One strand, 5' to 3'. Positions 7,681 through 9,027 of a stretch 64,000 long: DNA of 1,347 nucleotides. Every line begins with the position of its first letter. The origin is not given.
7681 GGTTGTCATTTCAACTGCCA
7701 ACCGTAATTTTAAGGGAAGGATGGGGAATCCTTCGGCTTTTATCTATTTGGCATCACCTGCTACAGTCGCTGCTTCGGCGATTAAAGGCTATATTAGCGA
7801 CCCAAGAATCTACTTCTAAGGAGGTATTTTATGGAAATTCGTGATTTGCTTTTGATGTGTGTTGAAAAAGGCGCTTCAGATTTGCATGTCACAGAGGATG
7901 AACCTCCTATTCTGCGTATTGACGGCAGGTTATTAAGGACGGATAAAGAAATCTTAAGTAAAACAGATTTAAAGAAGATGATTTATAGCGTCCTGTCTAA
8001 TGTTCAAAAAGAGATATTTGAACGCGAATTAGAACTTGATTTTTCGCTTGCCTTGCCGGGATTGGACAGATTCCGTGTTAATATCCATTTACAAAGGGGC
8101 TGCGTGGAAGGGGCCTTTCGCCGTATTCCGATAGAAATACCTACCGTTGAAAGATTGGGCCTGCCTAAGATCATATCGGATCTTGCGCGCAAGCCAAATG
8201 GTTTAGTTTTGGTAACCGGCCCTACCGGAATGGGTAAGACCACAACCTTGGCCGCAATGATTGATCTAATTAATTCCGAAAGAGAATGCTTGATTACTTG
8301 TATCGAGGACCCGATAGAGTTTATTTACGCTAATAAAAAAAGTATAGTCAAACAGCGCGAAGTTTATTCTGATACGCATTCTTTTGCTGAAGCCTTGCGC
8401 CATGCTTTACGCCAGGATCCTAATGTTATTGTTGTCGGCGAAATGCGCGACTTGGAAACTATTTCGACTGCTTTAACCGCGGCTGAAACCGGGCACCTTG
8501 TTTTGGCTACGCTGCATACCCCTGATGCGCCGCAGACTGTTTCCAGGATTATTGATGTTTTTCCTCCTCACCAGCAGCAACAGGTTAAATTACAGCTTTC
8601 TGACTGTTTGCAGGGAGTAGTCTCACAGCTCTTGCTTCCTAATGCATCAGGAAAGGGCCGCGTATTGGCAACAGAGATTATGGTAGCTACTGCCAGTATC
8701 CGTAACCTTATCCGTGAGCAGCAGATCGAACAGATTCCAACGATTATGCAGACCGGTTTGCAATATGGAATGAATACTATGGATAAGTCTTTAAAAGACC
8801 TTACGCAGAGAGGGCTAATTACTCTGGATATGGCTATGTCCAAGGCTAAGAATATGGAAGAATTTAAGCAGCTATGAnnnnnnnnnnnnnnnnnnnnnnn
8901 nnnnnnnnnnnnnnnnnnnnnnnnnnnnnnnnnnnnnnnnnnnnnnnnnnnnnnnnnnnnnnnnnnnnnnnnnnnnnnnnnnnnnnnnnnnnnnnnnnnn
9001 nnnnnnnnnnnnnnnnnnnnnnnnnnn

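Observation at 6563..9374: pilT retraction ATPase inserted between leuC-like and leuD-like dehydratase subunit genes with overlapping start/stop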

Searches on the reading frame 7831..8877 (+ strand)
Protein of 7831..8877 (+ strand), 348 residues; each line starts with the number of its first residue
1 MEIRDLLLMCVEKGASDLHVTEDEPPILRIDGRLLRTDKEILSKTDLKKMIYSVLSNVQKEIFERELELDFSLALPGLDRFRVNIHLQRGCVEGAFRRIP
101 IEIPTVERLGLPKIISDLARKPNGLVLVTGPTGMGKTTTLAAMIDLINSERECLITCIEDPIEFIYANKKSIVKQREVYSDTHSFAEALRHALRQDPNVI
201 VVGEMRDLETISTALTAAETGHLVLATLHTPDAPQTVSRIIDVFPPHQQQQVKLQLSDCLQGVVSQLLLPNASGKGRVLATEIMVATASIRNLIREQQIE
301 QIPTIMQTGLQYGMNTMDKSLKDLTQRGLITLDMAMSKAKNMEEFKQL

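Call 5: search_protein_families(library=pfam, proteins=[window:7831-8877:+])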
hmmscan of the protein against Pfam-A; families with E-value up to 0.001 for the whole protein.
window:7831-8877:+ (348 aa): 5 families
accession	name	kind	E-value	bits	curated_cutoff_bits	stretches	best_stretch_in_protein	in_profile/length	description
PF00437.27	T2SSE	-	7.2e-43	147.1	24.9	1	12-278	21-287/370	Type II/IV secretion system protein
PF13401.12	AAA_22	-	5.9e-06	27.1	27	1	122-208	4-96/130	AAA domain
PF13191.12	AAA_16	-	0.00026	22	32.6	1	122-160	24-52/167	AAA ATPase domain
PF13604.12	AAA_30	-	0.00031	21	27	0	115-149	10-44/191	AAA domain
PF03266.21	NTPase_1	-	0.00039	20.7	23.9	0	126-150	2-26/168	NTPase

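Call 6: search_protein_families(library=ncbifam, proteins=[window:7831-8877:+])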
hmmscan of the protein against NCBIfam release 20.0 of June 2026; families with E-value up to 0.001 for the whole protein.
window:7831-8877:+ (348 aa): 19 families
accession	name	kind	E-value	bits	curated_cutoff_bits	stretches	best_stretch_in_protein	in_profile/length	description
TIGR01420.1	pilT_fam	subfamily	2.6e-139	464.2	319.1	1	3-344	2-343/343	PilT/PilU family type 4a pilus ATPase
TIGR02525.1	plasmid_TraJ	equivalog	1.5e-44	152.5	368.3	1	2-330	11-358/372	plasmid transfer ATPase TraJ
TIGR02524.1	dot_icm_DotB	equivalog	2.4e-42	145.4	463.3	1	3-330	6-345/358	Dot/Icm type IV secretion system ATPase DotB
TIGR02538.1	type_IV_pilB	equivalog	2.4e-41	142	675.65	1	119-243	312-432/564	type IV-A pilus assembly ATPase PilB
TIGR02533.1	type_II_gspE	equivalog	1.7e-39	135.8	630.25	1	115-243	235-359/486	type II secretion system ATPase GspE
NF007755.0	PRK10436.1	equivalog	1.4e-35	122.9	617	1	3-284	89-370/465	type II secretion system protein GspE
NF053534.1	T4PilAsmATPsTfpB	equivalog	1.4e-35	122.8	850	1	116-243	329-452/584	type IV pilus assembly ATPase TfpB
NF041000.1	ATPase_ComGA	equivalog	3.7e-34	117.9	300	1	114-270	119-266/267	competence type IV pilus ATPase ComGA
NF058587.1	archaellum_moto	equivalog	1.4e-16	60.4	550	1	126-240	278-393/527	archaellum flagellar ATPase motor FlaI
TIGR02782.1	TrbB_P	equivalog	1.4e-13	50.8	304.55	1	126-264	139-276/303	P-type conjugative transfer ATPase TrbB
TIGR03819.1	heli_sec_ATPase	hypoth_equivalog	2.6e-12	46.6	373.15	1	126-240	181-297/340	TadA family conjugal transfer-associated ATPase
NF010407.0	PRK13833.1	subfamily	3.4e-11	43.1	499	1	126-283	147-298/323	conjugal transfer protein TrbB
TIGR02788.1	VirB11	equivalog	4.4e-11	42.4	249.95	1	126-245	147-267/308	P-type DNA transfer ATPase VirB11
NF053672.1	bindosome_BasE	exception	1.2e-10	40.7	1000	1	126-256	273-404/512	bindosome assembly system ATPase subunit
NF010469.0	PRK13894.1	subfamily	5.3e-10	39.1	508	1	126-245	152-269/320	conjugal transfer ATPase TrbB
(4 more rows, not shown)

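Call 9: find_encoding_contigs(protein=window:7831-8877:+, flank=10000, max_places=6)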
Protein window:7831-8877:+ (348 aa): 4 contigs read that carry it; 2 places shown.
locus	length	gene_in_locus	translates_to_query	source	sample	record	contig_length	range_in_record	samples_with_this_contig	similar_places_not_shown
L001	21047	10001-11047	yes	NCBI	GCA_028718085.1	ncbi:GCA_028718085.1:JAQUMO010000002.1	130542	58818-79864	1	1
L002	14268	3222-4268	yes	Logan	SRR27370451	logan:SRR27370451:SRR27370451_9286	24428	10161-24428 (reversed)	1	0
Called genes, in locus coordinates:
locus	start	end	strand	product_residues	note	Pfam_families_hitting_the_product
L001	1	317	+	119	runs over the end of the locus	PF00861:Ribosomal_L18p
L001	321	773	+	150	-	PF00333:Ribosomal_S5, PF03719:Ribosomal_S5_C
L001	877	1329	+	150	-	PF00828:Ribosomal_L27A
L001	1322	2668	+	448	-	PF00344:SecY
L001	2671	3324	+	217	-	PF00406:ADK, PF13207:AAA_17, PF13238:AAA_18 (weak), PF05191:ADK_lid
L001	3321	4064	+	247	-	PF00557:Peptidase_M24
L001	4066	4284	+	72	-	PF01176:eIF-1a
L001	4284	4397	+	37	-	PF00444:Ribosomal_L36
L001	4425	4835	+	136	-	PF00416:Ribosomal_S13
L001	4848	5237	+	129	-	PF00411:Ribosomal_S11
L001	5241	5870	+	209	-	PF00163:Ribosomal_S4, PF01479:S4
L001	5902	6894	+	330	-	PF01193:RNA_pol_L, PF01000:RNA_pol_A_bac, PF03118:RNA_pol_A_CTD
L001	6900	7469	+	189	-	PF01196:Ribosomal_L17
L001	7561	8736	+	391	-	PF00155:Aminotran_1_2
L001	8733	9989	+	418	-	PF00330:Aconitase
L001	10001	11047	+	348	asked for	PF00437:T2SSE, PF13401:AAA_22 (weak)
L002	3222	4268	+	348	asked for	PF00437:T2SSE, PF13401:AAA_22 (weak)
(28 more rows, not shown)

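Call 10: find_homologous_proteins(query=window:7831-8874:+)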
Query window:7831-8874:+ (348 aa): 8000 proteins with E <= 0.001 among 8000 candidates; the best 120 are listed.
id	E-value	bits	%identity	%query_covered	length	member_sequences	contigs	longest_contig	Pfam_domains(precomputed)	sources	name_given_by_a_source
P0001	5.5e-216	734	97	100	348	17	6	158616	PF00437.27,PF13401.13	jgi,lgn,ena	jgi:twitching motility protein PilT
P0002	4.6e-206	701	92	100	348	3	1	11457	PF00437.27,PF13401.13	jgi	-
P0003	2.7e-203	692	91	100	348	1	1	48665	PF00437.27,PF13401.13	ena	-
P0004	3.3e-203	692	91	100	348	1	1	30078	PF00437.27,PF13401.13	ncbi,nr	ncbi:MAG: type IV pilus twitching motility protein PilT [Candidatus Omnitrophota bacterium]|nr:type 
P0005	2.5e-202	689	89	100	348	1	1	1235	PF00437.27,PF13401.13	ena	-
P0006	8.3e-202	687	90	100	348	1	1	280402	PF00437.27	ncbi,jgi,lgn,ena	ncbi:MAG: type IV pilus twitching motility protein PilT [Candidatus Omnitrophota bacterium]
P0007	1.0e-201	687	91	100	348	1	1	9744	PF00437.27,PF13401.13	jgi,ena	-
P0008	1.1e-201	687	90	100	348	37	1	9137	PF00437.27,PF13401.13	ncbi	ncbi:MAG: type IV pilus twitching motility protein PilT [Candidatus Omnitrophota bacterium]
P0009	1.2e-201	687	89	100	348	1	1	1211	PF00437.27,PF13401.13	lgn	-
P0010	1.7e-201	686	89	100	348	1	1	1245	PF00437.27,PF13401.13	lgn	-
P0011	2.8e-201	686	90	100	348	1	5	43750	PF00437.27,PF13401.13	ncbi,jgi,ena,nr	ncbi:MAG: type IV pilus twitching motility protein PilT [Candidatus Omnitrophica bacterium]|nr:type 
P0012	4.8e-201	685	90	100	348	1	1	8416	PF00437.27,PF13401.13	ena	-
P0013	4.9e-201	685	91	100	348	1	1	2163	PF00437.27,PF13401.13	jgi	-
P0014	4.9e-201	685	91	100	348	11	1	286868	PF00437.27,PF13401.13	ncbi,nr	ncbi:MAG: type IV pilus twitching motility protein PilT [Candidatus Omnitrophica bacterium]|nr:type 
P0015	5.7e-201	685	90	100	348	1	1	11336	PF00437.27,PF13401.13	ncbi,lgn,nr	ncbi:MAG: type IV pilus twitching motility protein PilT [Candidatus Omnitrophota bacterium]|nr:type 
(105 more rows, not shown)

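Call 11: find_related_loci(query=window:7831-8874:+, collection=genome_contigs, flank=6000)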
Query window:7831-8874:+ (348 aa) in genome_contigs; peptide patterns used: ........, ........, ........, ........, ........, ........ (x = any residue, [..] = any of these).
600 stretches matched a pattern (row limit reached: there are more); 574 encode a relative of the query (tblastn E <= 1e-3); the best 80 are kept; 80 distinct loci.
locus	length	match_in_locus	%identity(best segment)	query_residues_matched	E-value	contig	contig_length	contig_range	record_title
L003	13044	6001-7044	95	1-348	0e+0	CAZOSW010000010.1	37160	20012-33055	MAG TPA_asm: uncultured Planctomycetales bacterium isolate SRP178699_co1_577 genome assembly, contig: NODE_1074_length_3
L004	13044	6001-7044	90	1-348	0e+0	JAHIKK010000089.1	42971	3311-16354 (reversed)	MAG: Candidatus Omnitrophota bacterium isolate KR13_N1.mb.50 KR13_N1.mb.50_k141_199880, whole genome shotgun sequence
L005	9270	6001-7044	89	1-348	0e+0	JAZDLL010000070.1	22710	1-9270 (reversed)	MAG: Candidatus Omnitrophota bacterium isolate MEGAHIT-group-0.593 k141_4606981, whole genome shotgun sequence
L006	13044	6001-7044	89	1-348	0e+0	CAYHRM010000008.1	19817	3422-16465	MAG TPA_asm: uncultured Planctomycetales bacterium isolate ERP119705_co15_217 genome assembly, contig: NODE_2622_length_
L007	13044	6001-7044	87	1-348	0e+0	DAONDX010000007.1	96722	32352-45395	MAG TPA_asm: Candidatus Omnitrophota bacterium isolate AMR_MDS_3884 NODE_129_length_96722_cov_6.971831, whole genome sho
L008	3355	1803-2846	87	1-348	0e+0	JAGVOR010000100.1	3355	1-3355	MAG: Candidatus Omnitrophota bacterium isolate DeMMO3_44 c_000000043963, whole genome shotgun sequence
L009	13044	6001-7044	85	1-348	0e+0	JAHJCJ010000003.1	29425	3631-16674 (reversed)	MAG: Candidatus Omnitrophota bacterium isolate Modern_marine.mb.300 Modern_marine.mb.300_k141_61395, whole genome shotgu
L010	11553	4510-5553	84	1-348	0e+0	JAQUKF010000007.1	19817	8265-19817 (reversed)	MAG: Candidatus Omnitrophota bacterium isolate STD1_100 NODE_6183_length_19817_cov_5.527882_Sandtown_D1, whole genome sh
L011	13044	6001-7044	80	1-348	0e+0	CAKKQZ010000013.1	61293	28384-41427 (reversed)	Omnitrophica bacterium GWA2_41_15 isolate Hainich-H51-bin231-1 genome assembly, contig: H51-bin231_1_Hain_H51_02um_R1_11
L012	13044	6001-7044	80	1-348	0e+0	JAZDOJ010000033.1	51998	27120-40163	MAG: Candidatus Omnitrophota bacterium isolate MEGAHIT-group-0.767 k141_289555, whole genome shotgun sequence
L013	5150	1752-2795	80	1-348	0e+0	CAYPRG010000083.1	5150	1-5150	MAG TPA_asm: uncultured Planctomycetales bacterium isolate SRP178699_co1_560 genome assembly, contig: NODE_24082_length_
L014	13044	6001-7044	79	1-348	0e+0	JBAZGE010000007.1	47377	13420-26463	MAG: Candidatus Omnitrophota bacterium isolate SO_2017_LW3_37 NODE_1626_length_47377_cov_2.600804_LW162_2017, whole geno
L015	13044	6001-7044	77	1-348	0e+0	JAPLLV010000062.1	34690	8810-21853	MAG: Candidatus Omnitrophota bacterium isolate LacPavin_0920_WC90_MAG_47_10 LacPavin_0920_WC90_scaffold_610316, whole ge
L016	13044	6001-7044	76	1-348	0e+0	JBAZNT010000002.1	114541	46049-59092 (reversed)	MAG: Candidatus Omnitrophota bacterium isolate SO_2017_LW4_77 scaffold_526_c1_LW137-91_2017, whole genome shotgun sequen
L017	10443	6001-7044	77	1-348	0e+0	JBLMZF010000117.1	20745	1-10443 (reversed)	MAG: Deltaproteobacteria bacterium isolate MAG210 PRJNA951521_bin66_renamed_116, whole genome shotgun sequence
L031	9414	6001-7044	64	1-348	2e-149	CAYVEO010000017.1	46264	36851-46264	MAG TPA_asm: uncultured Planctomycetia bacterium isolate SRP090828_co3_47 genome assembly, contig: NODE_88_length_46264_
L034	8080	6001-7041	62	2-348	5e-141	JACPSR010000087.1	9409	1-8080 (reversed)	MAG: Candidatus Omnitrophota bacterium isolate NC_groundwater_711_Ag_S-0.2um_63_19 S36_SO-2_scaffold_248373, whole genom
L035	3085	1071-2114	61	1-348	2e-146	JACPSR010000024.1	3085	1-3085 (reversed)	MAG: Candidatus Omnitrophota bacterium isolate NC_groundwater_711_Ag_S-0.2um_63_19 S36_SO-2_scaffold_22945, whole genome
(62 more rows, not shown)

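Call 29: search_solved_structures(query=window:7831-8874:+, show_alignments=2, max_evalue=1e-20)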
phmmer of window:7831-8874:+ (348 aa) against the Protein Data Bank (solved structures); distinct sequences matched with E-value up to 1e-20: 23.
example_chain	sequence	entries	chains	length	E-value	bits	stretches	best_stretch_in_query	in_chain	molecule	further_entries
5zfq_A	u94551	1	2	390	6.4e-119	400.3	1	4-348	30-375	Twitching motility pilus retraction protein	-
6ojx_A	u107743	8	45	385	2e-114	385.5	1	4-348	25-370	Twitching motility pilus retraction ATPase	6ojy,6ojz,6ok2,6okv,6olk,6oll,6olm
2gsz_A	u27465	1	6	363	3e-104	352.1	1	3-346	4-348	twitching motility protein PilT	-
2ewv_A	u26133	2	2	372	3.2e-104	352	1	3-346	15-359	twitching motility protein PilT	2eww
3jvu_A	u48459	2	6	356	8.9e-101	340.7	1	1-345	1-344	Twitching mobility protein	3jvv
5fl3_A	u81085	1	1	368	1e-93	317.5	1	5-347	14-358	PILI RETRACTION PROTEIN PILT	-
2eyu_A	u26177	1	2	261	5.7e-80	272.4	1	99-346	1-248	twitching motility protein PilT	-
9n32_A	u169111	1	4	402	8.3e-75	255.4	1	1-344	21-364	PilU protein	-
10my_A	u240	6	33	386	1.5e-67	231.5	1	13-339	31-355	PilT/PilU family type 4a pilus ATPase | Twitching motility protein PilT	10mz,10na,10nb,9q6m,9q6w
6geb_A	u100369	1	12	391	8.3e-36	127.3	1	13-307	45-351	DotB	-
5zfr_A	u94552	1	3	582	9.6e-32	113.9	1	117-243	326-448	Type IV pilus biogenesis ATPase PilB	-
6olj_C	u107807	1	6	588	4.5e-30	108.4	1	114-243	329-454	Type IV pilus biogenesis ATPase PilB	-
5tsg_B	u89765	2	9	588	5.7e-30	108.1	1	114-243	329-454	Type IV pilus biogenesis ATPase PilB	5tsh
3jc8_Ba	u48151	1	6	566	6.7e-30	107.9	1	10-243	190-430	Type IV-A pilus assembly ATPase PilB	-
1p9r_A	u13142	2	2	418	1.4e-27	100.2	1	9-243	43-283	General secretion pathway protein E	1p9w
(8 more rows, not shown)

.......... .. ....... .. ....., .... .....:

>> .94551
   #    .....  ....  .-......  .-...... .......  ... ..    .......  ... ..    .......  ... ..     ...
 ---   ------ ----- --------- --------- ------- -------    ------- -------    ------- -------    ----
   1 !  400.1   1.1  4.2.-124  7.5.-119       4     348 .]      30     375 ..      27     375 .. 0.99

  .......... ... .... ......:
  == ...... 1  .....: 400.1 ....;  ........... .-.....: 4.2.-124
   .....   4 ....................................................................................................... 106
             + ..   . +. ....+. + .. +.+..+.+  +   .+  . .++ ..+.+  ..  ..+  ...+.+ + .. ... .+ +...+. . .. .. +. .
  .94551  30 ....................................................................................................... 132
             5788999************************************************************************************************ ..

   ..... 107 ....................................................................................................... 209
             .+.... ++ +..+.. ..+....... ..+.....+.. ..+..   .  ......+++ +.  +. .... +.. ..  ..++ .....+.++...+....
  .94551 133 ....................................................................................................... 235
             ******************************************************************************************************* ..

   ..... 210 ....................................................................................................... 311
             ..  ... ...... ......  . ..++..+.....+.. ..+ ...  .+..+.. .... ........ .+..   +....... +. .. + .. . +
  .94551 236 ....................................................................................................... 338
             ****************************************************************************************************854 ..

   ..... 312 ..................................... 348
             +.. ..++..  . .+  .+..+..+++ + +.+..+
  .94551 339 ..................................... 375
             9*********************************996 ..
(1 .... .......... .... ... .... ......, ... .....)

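Call 38: search_protein_families(library=pfam, proteins=[L031:444-1109:+, L031:1110-2132:+, L031:2129-3127:+, L031:3129-4217:+, L031:4221-4901:+, L031:4894-5997:+, L031:7094-7882:+, L031:7951-8376:+, L031:8369-9265:+, L034:1175-3907:+], max_evalue=0.00001)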
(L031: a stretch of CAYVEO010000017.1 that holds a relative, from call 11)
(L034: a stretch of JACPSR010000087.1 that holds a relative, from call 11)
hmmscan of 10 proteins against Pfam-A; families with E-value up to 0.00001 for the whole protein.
L031:444-1109:+ (221 aa): 3 families
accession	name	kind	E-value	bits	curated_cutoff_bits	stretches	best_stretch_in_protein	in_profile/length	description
PF00561.26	Abhydrolase_1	-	3.2e-07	30.7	25.8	0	32-142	2-102/245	alpha/beta hydrolase fold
PF01738.24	DLH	-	3.9e-06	27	21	1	87-202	75-194/217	Dienelactone hydrolase family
PF12146.15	Hydrolase_4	-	5.1e-06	26.4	27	0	151-195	187-233/239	Serine aminopeptidase, S33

L031:1110-2132:+ (340 aa): 0 families

L031:2129-3127:+ (332 aa): 1 family
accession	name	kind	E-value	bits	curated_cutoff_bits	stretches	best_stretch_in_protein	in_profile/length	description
PF11832.13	DUF3352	-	3.3e-08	33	26.8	1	81-259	97-270/536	Protein of unknown function (DUF3352)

L031:3129-4217:+ (362 aa): 3 families
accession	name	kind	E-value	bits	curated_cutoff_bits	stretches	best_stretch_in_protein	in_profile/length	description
PF00534.26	Glycos_transf_1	-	3.5e-30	105.2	26.4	1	194-332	12-162/172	Glycosyl transferases group 1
PF13692.12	Glyco_trans_1_4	-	1e-23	84.6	27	1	198-324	2-138/142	Glycosyl transferases group 1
PF13439.12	Glyco_transf_4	-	8.3e-07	29.6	28.5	1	50-187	41-169/170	Glycosyltransferase Family 4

L031:4221-4901:+ (226 aa): 1 family
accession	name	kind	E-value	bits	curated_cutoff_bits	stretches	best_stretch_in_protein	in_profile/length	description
PF06452.16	CBM9_1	-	3e-11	44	23.4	1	18-189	1-150/185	Carbohydrate family 9 binding domain-like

L031:4894-5997:+ (367 aa): 1 family
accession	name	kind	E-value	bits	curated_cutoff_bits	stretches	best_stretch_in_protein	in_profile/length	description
PF00437.27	T2SSE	-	6.5e-46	157.1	24.9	1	3-275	9-280/370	Type II/IV secretion system protein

L031:7094-7882:+ (262 aa): 6 families
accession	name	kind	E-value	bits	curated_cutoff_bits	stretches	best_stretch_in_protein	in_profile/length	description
PF14559.12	TPR_19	-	4e-10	40.3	25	0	147-207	2-61/68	Tetratricopeptide repeat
PF13428.12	TPR_14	-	1.7e-09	37.9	23.5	0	218-250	10-42/44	Tetratricopeptide repeat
PF13174.12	TPR_6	-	5.7e-08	33.4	26.3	0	213-242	5-33/33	Tetratricopeptide repeat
PF13432.12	TPR_16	-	4.5e-07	30.6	32.7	0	143-203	4-62/65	Tetratricopeptide repeat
PF07719.23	TPR_2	-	1.2e-06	28.6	27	0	142-169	7-34/34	Tetratricopeptide repeat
PF24575.1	TPR_Slam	-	5.8e-06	27.1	35.2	0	139-181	50-92/104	Surface lipoprotein assembly modifier, N-terminal TPR repeats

L031:7951-8376:+ (141 aa): 1 family
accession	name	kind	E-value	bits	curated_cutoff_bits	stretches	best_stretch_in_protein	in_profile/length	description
PF00392.27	GntR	-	1.7e-16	60.1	27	1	14-76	2-64/64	Bacterial regulatory proteins, gntR family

L031:8369-9265:+ (298 aa): 1 family
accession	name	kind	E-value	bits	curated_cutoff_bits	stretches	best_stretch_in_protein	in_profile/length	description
PF00005.33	ABC_tran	-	7.9e-25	88.5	25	1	22-160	2-137/137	ABC transporter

L034:1175-3907:+ (910 aa): 0 families
